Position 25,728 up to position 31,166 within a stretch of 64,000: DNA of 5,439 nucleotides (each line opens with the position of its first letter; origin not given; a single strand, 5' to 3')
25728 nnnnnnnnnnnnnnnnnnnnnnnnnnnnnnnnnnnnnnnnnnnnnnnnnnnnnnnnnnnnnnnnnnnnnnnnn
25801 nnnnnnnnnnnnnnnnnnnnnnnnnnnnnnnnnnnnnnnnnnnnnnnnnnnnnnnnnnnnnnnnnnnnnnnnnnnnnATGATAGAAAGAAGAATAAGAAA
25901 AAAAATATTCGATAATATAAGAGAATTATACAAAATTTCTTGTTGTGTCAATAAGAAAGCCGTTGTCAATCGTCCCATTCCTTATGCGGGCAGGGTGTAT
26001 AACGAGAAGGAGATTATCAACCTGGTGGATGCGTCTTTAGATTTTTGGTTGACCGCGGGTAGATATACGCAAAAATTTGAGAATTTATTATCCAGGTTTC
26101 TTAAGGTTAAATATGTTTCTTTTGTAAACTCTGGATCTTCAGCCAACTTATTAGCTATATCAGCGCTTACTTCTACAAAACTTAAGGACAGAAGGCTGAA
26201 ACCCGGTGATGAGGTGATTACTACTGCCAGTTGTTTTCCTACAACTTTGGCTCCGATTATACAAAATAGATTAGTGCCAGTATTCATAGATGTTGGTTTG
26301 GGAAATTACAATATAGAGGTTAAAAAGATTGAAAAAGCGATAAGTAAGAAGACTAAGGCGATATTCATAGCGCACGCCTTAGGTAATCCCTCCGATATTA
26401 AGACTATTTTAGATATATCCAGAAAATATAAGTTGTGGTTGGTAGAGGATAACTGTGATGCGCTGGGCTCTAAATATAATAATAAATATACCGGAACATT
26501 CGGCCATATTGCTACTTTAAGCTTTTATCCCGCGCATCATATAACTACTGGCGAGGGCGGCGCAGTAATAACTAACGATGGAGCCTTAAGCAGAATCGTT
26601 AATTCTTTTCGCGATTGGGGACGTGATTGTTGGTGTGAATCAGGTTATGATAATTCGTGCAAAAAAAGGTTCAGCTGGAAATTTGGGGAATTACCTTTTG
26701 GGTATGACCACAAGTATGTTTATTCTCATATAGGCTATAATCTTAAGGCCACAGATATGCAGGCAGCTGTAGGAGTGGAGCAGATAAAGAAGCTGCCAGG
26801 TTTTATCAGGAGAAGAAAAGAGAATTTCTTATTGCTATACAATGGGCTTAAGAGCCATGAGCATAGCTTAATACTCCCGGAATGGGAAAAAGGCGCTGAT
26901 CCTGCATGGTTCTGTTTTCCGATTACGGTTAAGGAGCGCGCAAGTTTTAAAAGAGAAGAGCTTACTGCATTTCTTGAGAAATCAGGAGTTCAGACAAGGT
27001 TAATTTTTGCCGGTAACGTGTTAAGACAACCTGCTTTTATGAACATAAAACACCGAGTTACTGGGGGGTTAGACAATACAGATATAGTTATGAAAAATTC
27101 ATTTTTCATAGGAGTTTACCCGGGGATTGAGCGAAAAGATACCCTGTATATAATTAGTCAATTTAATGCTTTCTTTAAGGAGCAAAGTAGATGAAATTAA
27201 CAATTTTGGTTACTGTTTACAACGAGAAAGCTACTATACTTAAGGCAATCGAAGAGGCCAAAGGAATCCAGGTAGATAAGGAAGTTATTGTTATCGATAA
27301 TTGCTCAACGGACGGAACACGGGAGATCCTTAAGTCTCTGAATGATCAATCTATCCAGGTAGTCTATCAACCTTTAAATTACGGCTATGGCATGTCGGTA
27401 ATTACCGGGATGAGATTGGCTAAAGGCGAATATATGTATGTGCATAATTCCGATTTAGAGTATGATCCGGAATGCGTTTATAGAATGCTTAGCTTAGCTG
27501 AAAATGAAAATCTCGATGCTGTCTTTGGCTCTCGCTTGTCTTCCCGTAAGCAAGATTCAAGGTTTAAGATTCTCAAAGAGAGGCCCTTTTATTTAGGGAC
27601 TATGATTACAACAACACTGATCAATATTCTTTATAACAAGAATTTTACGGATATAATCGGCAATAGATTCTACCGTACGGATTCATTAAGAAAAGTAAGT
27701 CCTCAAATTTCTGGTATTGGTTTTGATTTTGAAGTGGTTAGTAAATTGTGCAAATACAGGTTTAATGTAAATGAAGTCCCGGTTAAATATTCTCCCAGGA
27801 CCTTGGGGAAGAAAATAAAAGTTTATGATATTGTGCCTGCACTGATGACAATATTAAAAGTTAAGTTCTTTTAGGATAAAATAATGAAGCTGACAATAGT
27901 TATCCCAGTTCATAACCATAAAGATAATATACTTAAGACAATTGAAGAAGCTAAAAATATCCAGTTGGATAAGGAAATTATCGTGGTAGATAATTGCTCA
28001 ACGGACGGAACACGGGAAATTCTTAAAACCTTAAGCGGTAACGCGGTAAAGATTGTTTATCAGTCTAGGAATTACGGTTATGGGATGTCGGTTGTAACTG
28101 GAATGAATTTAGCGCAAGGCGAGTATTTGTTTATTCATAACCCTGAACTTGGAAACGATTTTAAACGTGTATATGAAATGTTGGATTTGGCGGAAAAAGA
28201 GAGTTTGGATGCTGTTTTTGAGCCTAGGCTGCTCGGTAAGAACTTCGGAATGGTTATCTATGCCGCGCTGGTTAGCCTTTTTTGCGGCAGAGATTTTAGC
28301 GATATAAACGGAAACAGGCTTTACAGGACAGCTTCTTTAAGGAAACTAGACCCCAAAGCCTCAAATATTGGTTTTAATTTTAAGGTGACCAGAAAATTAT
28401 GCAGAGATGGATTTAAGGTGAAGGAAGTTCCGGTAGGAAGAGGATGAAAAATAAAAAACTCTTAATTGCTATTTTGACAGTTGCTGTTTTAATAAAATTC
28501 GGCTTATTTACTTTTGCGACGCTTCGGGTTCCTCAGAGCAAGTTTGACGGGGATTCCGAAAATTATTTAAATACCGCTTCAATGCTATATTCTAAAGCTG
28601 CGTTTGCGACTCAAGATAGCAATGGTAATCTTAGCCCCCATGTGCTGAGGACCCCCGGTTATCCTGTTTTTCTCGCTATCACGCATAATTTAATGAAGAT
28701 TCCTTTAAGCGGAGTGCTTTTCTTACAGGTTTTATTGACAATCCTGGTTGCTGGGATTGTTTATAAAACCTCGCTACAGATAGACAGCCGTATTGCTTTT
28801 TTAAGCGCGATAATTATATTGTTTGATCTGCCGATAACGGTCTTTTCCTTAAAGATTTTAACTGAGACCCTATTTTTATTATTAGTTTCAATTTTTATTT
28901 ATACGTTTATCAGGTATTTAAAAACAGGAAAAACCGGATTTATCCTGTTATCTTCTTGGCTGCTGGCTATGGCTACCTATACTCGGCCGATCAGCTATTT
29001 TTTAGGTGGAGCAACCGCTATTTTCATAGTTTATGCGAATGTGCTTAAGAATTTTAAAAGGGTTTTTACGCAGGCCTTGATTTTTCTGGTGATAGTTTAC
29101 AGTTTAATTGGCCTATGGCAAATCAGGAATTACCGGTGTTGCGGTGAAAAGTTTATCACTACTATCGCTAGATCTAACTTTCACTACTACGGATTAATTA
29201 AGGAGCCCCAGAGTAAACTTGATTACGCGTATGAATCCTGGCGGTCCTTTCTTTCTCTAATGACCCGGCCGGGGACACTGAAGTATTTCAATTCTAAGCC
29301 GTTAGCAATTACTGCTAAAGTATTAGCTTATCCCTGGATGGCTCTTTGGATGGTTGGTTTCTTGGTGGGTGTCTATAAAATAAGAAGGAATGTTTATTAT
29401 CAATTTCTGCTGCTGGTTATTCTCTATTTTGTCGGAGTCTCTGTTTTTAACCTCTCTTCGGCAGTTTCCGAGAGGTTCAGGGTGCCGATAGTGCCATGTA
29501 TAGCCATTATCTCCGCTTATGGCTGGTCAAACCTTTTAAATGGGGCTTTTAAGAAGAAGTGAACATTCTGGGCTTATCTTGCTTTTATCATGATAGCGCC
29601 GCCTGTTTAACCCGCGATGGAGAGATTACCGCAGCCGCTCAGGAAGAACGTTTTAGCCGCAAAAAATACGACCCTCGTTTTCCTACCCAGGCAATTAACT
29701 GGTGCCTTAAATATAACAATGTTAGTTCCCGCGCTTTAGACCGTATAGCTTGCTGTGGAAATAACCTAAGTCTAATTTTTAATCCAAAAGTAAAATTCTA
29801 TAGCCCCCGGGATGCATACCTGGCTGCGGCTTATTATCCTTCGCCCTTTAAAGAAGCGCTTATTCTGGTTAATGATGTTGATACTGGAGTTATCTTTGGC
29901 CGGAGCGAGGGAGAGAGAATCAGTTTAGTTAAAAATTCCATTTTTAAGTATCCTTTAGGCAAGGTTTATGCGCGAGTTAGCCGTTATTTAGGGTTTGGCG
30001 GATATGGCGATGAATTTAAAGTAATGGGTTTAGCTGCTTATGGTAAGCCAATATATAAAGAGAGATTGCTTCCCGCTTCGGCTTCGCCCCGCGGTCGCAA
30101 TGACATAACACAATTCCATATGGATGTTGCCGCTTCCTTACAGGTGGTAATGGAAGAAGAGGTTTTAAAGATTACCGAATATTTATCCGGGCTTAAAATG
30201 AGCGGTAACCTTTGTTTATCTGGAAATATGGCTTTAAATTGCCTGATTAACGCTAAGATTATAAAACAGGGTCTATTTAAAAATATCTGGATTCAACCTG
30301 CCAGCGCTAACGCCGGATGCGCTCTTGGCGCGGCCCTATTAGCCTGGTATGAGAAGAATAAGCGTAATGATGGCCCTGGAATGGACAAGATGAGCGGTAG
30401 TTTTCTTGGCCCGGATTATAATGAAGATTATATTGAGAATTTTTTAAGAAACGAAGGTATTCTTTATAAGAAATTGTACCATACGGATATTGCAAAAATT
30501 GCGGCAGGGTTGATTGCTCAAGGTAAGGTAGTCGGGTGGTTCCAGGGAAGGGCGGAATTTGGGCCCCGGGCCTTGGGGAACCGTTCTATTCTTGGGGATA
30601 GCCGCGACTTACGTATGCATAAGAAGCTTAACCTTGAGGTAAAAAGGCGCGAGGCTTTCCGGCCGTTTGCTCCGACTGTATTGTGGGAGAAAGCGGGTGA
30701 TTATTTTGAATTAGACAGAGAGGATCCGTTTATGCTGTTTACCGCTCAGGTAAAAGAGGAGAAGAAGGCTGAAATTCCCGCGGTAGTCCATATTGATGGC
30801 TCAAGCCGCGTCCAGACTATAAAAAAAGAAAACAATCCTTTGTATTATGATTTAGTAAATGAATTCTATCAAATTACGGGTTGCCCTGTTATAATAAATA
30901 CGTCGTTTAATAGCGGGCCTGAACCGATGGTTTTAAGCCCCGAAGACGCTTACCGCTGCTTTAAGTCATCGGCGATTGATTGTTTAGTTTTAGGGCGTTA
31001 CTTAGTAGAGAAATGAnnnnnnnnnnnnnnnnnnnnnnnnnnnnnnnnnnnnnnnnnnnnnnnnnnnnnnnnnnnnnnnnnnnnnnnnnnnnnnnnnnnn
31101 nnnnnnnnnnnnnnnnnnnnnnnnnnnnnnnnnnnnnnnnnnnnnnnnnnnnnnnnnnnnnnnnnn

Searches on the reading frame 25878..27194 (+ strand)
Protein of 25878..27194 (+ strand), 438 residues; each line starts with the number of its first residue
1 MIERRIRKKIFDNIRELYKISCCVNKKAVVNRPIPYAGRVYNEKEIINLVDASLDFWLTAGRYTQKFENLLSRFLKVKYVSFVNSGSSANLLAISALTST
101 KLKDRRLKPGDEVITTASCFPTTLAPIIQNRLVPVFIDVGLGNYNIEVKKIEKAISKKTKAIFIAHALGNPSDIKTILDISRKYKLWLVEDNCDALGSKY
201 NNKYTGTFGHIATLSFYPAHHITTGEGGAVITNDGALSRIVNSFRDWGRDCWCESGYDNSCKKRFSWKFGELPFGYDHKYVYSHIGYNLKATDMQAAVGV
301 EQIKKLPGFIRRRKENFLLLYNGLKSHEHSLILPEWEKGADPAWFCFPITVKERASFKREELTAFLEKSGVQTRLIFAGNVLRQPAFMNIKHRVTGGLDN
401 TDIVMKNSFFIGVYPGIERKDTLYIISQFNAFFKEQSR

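Call 89: search_protein_families(library=pfam, proteins=[window:25878-27194:+], max_evalue=0.0001)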
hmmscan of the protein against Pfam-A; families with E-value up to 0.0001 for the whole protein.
window:25878-27194:+ (438 aa): 3 families
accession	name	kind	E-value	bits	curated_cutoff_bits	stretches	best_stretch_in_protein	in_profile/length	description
PF01041.23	DegT_DnrJ_EryC1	-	3.5e-88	296.7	19.8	1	43-428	4-358/360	DegT/DnrJ/EryC1/StrS aminotransferase family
PF01053.26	Cys_Met_Meta_PP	-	1.3e-06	27.7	27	1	65-193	55-175/381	Cys/Met metabolism PLP-dependent enzyme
PF00266.25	Aminotran_5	-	5.3e-05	22.8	21.5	1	65-198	46-182/371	Aminotransferase class-V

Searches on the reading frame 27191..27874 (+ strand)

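Call 89: search_protein_families(library=pfam, proteins=[window:27191-27874:+], max_evalue=0.0001)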
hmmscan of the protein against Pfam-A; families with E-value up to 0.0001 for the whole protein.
window:27191-27874:+ (227 aa): 2 families
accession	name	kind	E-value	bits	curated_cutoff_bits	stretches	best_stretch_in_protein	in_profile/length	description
PF00535.33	Glycos_transf_2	-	1e-30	107.3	23.3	1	4-169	1-167/168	Glycosyl transferase family 2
PF10111.15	Glyco_tranf_2_2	-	3e-05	24.1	27.3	0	5-110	2-113/276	Glycosyltransferase like family 2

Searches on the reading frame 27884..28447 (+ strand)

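Call 89: search_protein_families(library=pfam, proteins=[window:27884-28447:+], max_evalue=0.0001)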
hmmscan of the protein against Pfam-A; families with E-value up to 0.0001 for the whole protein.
window:27884-28447:+ (187 aa): 2 families
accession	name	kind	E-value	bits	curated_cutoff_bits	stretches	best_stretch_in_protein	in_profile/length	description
PF00535.33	Glycos_transf_2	-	1.7e-21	77.3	23.3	1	4-112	1-112/168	Glycosyl transferase family 2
PF10111.15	Glyco_tranf_2_2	-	2.3e-06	27.7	27.3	1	4-84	1-87/276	Glycosyltransferase like family 2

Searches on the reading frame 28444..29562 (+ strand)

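Call 89: search_protein_families(library=pfam, proteins=[window:28444-29562:+], max_evalue=0.0001)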
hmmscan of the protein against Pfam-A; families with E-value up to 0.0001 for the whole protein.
window:28444-29562:+ (372 aa): 1 family
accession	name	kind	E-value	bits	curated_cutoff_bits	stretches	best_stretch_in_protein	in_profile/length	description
PF13231.12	PMT_2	-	1e-07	32.8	26.1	1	70-218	3-154/160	Dolichyl-phosphate-mannose-protein mannosyltransferase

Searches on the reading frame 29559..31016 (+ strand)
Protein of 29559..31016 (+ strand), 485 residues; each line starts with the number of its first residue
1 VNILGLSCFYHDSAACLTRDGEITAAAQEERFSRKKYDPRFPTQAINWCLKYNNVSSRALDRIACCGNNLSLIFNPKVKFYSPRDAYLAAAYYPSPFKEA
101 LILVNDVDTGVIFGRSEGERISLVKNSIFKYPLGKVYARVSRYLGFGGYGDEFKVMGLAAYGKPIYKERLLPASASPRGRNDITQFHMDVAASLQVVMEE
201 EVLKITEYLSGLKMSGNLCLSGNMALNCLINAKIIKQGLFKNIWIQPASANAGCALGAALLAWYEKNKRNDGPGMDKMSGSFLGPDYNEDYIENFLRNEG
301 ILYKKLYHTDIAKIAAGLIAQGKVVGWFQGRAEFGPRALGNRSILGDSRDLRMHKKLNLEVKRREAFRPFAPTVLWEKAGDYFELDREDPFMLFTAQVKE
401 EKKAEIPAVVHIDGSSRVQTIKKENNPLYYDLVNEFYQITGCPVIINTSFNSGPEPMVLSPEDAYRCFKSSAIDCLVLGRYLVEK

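Call 89: search_protein_families(library=pfam, proteins=[window:29559-31016:+], max_evalue=0.0001)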
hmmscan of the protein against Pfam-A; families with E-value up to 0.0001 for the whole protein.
window:29559-31016:+ (485 aa): 2 families
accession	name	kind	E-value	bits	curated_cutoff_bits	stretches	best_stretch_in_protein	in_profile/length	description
PF16861.10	Carbam_trans_C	-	4.8e-72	241.5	27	1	316-485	1-170/170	Carbamoyltransferase C-terminus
PF02543.21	Carbam_trans_N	-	9.2e-44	150.7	24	3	187-260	273-346/346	Carbamoyltransferase N-terminus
